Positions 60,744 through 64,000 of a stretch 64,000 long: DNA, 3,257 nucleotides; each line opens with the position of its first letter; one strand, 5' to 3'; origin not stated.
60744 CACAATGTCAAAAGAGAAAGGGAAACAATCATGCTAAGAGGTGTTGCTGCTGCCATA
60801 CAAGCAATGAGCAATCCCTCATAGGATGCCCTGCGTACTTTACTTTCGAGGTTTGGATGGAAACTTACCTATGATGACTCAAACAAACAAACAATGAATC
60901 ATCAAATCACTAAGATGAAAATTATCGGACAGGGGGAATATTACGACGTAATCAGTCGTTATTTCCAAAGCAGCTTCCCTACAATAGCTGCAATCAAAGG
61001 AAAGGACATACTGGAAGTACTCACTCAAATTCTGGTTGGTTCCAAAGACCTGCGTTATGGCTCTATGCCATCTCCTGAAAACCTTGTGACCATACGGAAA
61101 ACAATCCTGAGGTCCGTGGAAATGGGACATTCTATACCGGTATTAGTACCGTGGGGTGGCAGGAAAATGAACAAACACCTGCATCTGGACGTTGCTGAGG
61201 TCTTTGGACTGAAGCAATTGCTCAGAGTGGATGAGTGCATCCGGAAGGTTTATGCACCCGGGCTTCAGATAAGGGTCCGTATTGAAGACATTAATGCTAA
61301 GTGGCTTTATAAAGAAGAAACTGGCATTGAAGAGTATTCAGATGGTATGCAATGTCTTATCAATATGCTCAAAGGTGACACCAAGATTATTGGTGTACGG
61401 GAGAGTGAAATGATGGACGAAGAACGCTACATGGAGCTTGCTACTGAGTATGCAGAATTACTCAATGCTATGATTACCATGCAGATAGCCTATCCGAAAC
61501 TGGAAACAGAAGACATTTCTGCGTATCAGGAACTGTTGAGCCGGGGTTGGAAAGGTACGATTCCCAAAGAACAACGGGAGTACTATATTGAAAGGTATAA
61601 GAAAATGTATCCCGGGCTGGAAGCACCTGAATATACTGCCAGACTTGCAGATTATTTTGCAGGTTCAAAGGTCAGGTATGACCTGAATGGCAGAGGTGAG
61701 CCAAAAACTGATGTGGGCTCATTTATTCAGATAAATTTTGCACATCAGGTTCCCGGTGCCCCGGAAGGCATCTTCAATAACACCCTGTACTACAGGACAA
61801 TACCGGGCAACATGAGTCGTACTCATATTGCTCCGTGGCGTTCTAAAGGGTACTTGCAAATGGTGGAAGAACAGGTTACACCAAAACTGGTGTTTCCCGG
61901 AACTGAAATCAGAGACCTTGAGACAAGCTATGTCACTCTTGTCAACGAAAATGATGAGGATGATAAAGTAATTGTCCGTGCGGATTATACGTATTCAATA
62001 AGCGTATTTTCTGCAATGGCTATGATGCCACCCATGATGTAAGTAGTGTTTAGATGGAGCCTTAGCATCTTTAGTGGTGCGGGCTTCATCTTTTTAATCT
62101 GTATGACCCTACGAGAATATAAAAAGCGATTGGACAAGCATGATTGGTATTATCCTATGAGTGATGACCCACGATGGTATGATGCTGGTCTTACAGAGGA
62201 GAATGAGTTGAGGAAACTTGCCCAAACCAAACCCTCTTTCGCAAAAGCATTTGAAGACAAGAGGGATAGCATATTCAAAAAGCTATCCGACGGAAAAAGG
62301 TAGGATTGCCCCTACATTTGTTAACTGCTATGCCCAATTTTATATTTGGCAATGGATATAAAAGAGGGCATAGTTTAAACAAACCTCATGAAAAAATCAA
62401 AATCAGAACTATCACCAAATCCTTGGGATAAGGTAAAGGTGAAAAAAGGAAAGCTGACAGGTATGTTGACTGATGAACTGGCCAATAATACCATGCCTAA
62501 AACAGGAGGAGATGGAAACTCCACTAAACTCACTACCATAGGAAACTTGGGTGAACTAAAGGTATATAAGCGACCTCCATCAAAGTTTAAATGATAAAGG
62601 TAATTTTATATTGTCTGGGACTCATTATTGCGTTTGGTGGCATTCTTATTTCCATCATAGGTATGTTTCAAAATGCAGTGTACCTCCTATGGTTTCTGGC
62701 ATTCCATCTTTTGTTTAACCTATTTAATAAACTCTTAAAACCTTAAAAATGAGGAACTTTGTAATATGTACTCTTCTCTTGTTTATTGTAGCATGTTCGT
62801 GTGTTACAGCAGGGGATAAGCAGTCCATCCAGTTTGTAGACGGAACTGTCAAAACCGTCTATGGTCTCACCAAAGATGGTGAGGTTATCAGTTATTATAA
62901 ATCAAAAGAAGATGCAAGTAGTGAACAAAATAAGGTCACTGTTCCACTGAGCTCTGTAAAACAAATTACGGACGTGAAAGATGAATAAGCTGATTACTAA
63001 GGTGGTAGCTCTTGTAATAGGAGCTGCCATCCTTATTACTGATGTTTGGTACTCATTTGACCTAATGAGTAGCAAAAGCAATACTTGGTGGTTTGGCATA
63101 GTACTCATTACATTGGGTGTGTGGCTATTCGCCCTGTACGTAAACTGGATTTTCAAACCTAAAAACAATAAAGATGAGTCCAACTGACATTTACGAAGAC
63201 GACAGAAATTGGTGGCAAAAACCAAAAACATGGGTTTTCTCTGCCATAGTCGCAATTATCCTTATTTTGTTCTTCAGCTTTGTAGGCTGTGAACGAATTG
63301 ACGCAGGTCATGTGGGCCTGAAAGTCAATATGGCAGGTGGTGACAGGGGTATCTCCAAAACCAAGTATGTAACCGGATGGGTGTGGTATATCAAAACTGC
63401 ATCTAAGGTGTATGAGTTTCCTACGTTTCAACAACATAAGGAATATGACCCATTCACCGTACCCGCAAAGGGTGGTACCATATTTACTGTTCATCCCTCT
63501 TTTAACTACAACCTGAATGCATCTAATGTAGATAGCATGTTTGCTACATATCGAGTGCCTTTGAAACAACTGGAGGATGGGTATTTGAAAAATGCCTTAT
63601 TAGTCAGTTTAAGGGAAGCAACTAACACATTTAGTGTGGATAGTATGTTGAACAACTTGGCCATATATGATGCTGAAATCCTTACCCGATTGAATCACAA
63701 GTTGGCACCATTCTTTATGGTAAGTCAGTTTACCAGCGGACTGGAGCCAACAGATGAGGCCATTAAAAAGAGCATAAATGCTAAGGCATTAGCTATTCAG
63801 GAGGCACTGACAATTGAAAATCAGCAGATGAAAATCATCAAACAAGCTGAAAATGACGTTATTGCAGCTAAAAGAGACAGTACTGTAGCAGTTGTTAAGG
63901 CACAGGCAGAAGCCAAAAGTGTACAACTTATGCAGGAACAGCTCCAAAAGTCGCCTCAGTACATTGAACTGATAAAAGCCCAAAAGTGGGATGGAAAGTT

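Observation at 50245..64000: Plus-strand island of about 25 small terminator-punctuated genes (candidate host-takeover or anti-defence region)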

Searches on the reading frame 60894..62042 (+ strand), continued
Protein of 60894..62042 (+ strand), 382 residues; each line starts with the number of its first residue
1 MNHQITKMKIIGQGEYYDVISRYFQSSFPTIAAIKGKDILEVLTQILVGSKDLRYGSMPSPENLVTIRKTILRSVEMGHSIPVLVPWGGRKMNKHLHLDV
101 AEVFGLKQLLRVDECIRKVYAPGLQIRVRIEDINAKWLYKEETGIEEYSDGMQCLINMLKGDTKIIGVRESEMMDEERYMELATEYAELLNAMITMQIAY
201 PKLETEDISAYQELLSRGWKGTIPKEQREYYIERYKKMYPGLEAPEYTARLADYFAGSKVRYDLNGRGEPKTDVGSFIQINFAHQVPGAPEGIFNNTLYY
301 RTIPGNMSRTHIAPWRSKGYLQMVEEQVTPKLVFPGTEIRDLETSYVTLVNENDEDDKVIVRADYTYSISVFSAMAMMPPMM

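Call 96: search_protein_families(library=ncbifam, max_evalue=0.001, proteins=[L001:17282-18400:+, L001:16417-17271:+, L001:13211-13924:+, L001:18410-20146:+, L001:14314-14901:+, L005:19390-20115:+, L005:20120-20596:+, L002:8182-10287:+])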
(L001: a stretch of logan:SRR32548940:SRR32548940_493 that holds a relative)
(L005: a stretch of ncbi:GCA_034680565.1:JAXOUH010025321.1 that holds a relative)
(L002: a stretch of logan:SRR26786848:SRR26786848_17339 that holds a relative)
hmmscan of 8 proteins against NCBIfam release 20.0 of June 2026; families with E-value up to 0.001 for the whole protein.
L001:17282-18400:+ (372 aa): 6 families
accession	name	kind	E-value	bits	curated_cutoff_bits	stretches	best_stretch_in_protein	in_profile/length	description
NF002223.0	PRK01117.1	equivalog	1.1e-42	146.4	402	1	1-281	1-284/430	adenylosuccinate synthase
TIGR00184.1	purA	equivalog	3.8e-36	124.8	395.55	1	5-318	1-319/425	adenylosuccinate synthase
NF010355.0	PRK13783.1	equivalog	5.8e-35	121.2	445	1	4-318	3-313/404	adenylosuccinate synthase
NF010357.0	PRK13785.1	equivalog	5.8e-31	107.6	700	1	6-280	5-291/455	adenylosuccinate synthase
NF003295.0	PRK04293.1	equivalog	1.2e-16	60.6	368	2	1-107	1-104/337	adenylosuccinate synthetase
NF038379.2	amino_Aden_PurZ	exception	1.3e-15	57.4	300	1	4-274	2-245/293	succino-amino-deoxyadenylate synthase PurZ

L001:16417-17271:+ (284 aa): 0 families

L001:13211-13924:+ (237 aa): 0 families

L001:18410-20146:+ (578 aa): 0 families

L001:14314-14901:+ (195 aa): 0 families

L005:19390-20115:+ (241 aa): 9 families
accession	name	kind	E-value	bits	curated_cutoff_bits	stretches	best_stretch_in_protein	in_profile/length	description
NF009814.0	PRK13299.1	equivalog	8.8e-30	104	290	1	103-208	104-207/396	CCA tRNA nucleotidyltransferase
NF008137.0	PRK10885.1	equivalog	2.8e-28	98.8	451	1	3-218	2-199/409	multifunctional CCA addition/repair protein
TIGR02692.1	tRNA_CCA_actino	equivalog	5.1e-27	94.6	438.8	1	2-206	28-219/466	CCA tRNA nucleotidyltransferase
TIGR01942.1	pcnB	subfamily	8e-25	87.5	305.65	1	102-232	114-243/425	polynucleotide adenylyltransferase PcnB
NF009813.0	PRK13298.1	equivalog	8.3e-25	87.5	606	1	3-208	2-188/417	tRNA CCA-pyrophosphorylase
NF009811.0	PRK13296.1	equivalog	6.6e-22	77.8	469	1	3-207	2-187/360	CCA tRNA nucleotidyltransferase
NF009812.0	PRK13297.1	equivalog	2.8e-18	66.2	624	1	102-205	93-194/364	tRNA CCA-pyrophosphorylase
NF041569.1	A-tRNAntase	equivalog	5.3e-17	61.3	1440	1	4-238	482-701/880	A-adding tRNA nucleotidyltransferase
NF008634.1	PRK11623.1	equivalog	2.9e-16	59.1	702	1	3-205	62-258/469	polynucleotide adenylyltransferase PcnB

L005:20120-20596:+ (158 aa): 13 families
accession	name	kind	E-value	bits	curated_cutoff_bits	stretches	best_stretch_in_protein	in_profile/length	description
TIGR01510.1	coaD_prev_kdtB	equivalog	2.8e-48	163.8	103.3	1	4-155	1-152/155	pantetheine-phosphate adenylyltransferase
TIGR00125.1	cyt_tran_rel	domain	4.9e-13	49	27.7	1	4-52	1-53/65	adenylyltransferase/cytidyltransferase family protein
TIGR00482.1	TIGR00482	equivalog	4.6e-11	43.1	112.45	1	6-62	1-62/194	nicotinate (nicotinamide) nucleotide adenylyltransferase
TIGR01526.1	nadR_NMN_Atrans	equivalog_domain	1.8e-07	30.8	341.15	1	4-66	3-67/325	nicotinamide-nucleotide adenylyltransferase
NF005988.0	PRK08099.1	equivalog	1.8e-06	27.4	201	1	2-61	64-133/411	multifunctional transcriptional regulator/nicotinamide-nucleotide adenylyltransferase/ribosylnicotinamide kinase NadR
NF000840.1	PRK00071.1-3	equivalog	3e-06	26.8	150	0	1-30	5-34/201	nicotinate-nucleotide adenylyltransferase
NF000842.0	PRK00071.2-1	equivalog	1.5e-05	24.7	167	1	2-57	2-57/191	nicotinate-nucleotide adenylyltransferase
NF002243.0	PRK01153.1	subfamily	8.2e-05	22.3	127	1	5-40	3-38/175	nicotinamide-nucleotide adenylyltransferase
NF005519.0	PRK07152.1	equivalog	9e-05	21.6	315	1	3-34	2-35/361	nicotinate-nucleotide adenylyltransferase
NF006479.0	PRK08887.1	equivalog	0.00011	22.1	164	1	1-55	1-55/174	nicotinate-nicotinamide nucleotide adenylyltransferase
NF000839.0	PRK00071.1-1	equivalog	0.00016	21.7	187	0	5-30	9-34/219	nicotinate-nucleotide adenylyltransferase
TIGR01527.1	arch_NMN_Atrans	equivalog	0.00025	20.7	181.2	1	5-41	2-38/167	nicotinamide-nucleotide adenylyltransferase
NF005518.0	PRK07143.1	equivalog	0.00034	20.1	232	1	9-88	22-103/281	hypothetical protein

L002:8182-10287:+ (701 aa): 0 families

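Call 111: find_encoding_contigs(protein=P0231, flank=8000, max_places=1)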
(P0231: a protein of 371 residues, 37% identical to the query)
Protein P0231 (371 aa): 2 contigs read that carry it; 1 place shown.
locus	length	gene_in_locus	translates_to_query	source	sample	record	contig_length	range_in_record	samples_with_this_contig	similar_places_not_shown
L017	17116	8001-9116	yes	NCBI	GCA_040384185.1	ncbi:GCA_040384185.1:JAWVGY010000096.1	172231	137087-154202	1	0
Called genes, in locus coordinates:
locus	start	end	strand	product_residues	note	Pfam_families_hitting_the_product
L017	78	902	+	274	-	PF17720:RLIG1 (faint)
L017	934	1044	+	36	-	-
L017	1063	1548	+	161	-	PF04545:Sigma70_r4 (weak), PF26355:HTH_VMAP-M9 (faint), PF00196:GerE, PF08281:Sigma70_r4_2, PF13384:HTH_23 (weak), PF00196:GerE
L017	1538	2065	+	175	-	-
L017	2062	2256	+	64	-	-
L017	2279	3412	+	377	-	PF07724:AAA_2, PF07728:AAA_5 (weak), PF00004:AAA (weak), PF10431:ClpB_D2-small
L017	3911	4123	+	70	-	-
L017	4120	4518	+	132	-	-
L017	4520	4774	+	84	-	-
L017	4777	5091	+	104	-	-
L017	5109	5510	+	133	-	-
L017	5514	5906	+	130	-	-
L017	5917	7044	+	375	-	PF01068:DNA_ligase_A_M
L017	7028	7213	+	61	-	-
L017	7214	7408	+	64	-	-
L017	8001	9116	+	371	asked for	-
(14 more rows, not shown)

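Call 112: find_encoding_contigs(protein=P0218, flank=8000, max_places=1)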
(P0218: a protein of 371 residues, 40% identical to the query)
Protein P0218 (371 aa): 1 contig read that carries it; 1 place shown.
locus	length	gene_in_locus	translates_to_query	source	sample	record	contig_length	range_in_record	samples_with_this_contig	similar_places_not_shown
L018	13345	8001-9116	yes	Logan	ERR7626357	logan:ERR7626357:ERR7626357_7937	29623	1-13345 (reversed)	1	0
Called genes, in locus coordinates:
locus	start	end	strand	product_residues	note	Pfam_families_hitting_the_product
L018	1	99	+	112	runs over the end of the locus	-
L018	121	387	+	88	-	-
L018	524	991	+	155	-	-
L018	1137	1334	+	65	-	-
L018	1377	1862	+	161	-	PF27290:YonD_N (weak)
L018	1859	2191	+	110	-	-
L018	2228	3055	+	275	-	-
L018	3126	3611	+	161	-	-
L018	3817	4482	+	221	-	-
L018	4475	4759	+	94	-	-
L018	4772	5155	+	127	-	-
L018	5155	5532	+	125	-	-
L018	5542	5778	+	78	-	-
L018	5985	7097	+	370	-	PF05406:WGR (weak), PF01068:DNA_ligase_A_M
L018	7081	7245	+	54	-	-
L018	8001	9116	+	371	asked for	PF05141:DIT1_PvcA (faint)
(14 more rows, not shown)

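Call 113: find_encoding_contigs(protein=P0080, flank=8000, max_places=1)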
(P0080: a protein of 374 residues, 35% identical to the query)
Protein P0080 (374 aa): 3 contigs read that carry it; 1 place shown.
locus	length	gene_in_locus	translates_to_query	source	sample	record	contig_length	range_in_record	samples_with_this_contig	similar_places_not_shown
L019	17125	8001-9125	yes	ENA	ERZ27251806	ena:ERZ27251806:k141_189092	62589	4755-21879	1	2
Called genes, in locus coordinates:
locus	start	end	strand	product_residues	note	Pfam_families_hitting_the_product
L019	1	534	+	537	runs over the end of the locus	PF26675:DUF8224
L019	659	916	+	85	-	-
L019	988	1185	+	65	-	-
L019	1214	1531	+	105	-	-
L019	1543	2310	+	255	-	-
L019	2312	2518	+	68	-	-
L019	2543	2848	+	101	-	-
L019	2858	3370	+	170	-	-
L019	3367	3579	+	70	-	-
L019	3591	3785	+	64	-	-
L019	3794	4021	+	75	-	-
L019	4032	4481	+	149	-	-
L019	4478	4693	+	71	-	-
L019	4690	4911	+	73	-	-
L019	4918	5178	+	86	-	-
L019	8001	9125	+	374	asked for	-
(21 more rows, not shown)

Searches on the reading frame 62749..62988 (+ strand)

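Call 65: search_protein_families(library=phrogs, max_evalue=0.01, proteins=[window:62749-62988:+])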
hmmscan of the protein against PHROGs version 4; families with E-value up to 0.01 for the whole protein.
window:62749-62988:+ (79 aa): 1 family
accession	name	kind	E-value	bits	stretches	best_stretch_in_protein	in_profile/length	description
phrog_27214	-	unknown function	0.006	17.8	1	41-71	22-52/70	-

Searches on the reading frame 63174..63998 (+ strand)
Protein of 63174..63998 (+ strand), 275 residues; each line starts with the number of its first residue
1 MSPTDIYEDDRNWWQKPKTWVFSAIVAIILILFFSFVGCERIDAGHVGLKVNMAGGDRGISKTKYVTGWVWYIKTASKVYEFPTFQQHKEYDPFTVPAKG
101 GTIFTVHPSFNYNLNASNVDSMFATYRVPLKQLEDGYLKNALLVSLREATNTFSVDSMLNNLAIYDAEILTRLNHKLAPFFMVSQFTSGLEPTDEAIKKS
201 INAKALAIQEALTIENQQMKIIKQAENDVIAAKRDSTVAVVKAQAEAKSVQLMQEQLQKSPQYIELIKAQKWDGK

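Call 11: search_protein_families(library=pfam, max_evalue=0.1, proteins=[window:63174-63998:+])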
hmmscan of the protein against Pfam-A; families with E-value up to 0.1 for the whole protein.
window:63174-63998:+ (275 aa): 2 families
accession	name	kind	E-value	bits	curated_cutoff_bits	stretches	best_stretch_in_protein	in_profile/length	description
PF01145.31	Band_7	-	3.1e-11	44.1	23.6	1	41-220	2-169/176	SPFH domain / Band 7 family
PF07299.16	EF-G-binding_N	-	0.084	13.8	27.1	0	213-271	1-63/83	Elongation factor G-binding protein, N-terminal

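Call 63: search_dna_similar(query=window:63174-63998:+, collection=phages, mode=protein, max_rows=12, max_evalue=0.001)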
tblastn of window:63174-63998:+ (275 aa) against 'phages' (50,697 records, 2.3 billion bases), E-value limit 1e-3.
Records with a match: 516; places in all: 521; records where one place covers at least 80% of the query: 509.
Best place of each record, by identity: <60% 516.
By first word of the organism name: Pseudomonas 73; Enterococcus 53; Staphylococcus 49; Klebsiella 43; Erwinia 42; Escherichia 38; Bacillus 32; Burkholderia 28; Salmonella 24; Prevotella 15; and 39 more.
By host as written in the record: - 58; Pseudomonas aeruginosa 22; Klebsiella pneumoniae 19; Staphylococcus sp. 18; Prevotella sp. 15; Escherichia coli 15; Burkholderia sp. 15; Erwinia amylovora 14; and 181 more.
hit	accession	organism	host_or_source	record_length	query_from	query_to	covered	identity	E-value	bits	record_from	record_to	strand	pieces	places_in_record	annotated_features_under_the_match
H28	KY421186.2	Flavobacterium phage FL-1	Flavobacterium sp. B183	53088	18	274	93%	35.5%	2e-42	160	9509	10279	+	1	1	hypothetical protein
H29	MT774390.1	uncultured phage cr85_1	human feces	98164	23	274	92%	35.2%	4e-34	136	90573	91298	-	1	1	serine protease | hypothetical protein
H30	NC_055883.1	uncultured phage cr85_1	human feces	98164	23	274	92%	35.2%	4e-34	136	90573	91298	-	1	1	serine protease | hypothetical protein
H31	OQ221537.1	Bacteroides phage PhiCrAssBcn2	Bacteroides intestinalis DSM 108646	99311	28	275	90%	33.7%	1e-34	137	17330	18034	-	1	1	hypothetical protein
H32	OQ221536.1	Bacteroides phage PhiCrAssBcn1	Bacteroides intestinalis DSM 108646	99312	28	275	90%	33.7%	1e-34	137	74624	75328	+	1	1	hypothetical protein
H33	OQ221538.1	Bacteroides phage PhiCrAssBcn3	Bacteroides intestinalis DSM 108646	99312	28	275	90%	33.7%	1e-34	137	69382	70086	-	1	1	hypothetical protein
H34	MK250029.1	Prevotella phage Lak-C1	Prevotella sp.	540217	28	274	90%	33.9%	3e-29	122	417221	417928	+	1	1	record has no annotation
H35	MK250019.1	Prevotella phage Lak-A2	Prevotella sp.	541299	28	274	90%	33.9%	3e-29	122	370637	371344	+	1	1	record has no annotation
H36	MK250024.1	Prevotella phage Lak-B5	Prevotella sp.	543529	18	275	94%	31.6%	3e-28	119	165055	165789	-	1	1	record has no annotation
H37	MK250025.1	Prevotella phage Lak-B6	Prevotella sp.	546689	18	275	94%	31.6%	3e-28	119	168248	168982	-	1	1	record has no annotation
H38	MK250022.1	Prevotella phage Lak-B3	Prevotella sp.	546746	18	275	94%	31.6%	3e-28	119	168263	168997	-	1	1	record has no annotation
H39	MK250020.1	Prevotella phage Lak-B1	Prevotella sp.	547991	18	275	94%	31.6%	3e-28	119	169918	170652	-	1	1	record has no annotation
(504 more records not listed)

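Call 81: search_protein_families(library=padloc, max_evalue=0.01, proteins=[window:63174-63998:+])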
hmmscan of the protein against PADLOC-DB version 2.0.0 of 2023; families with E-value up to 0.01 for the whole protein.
window:63174-63998:+ (275 aa): 0 families
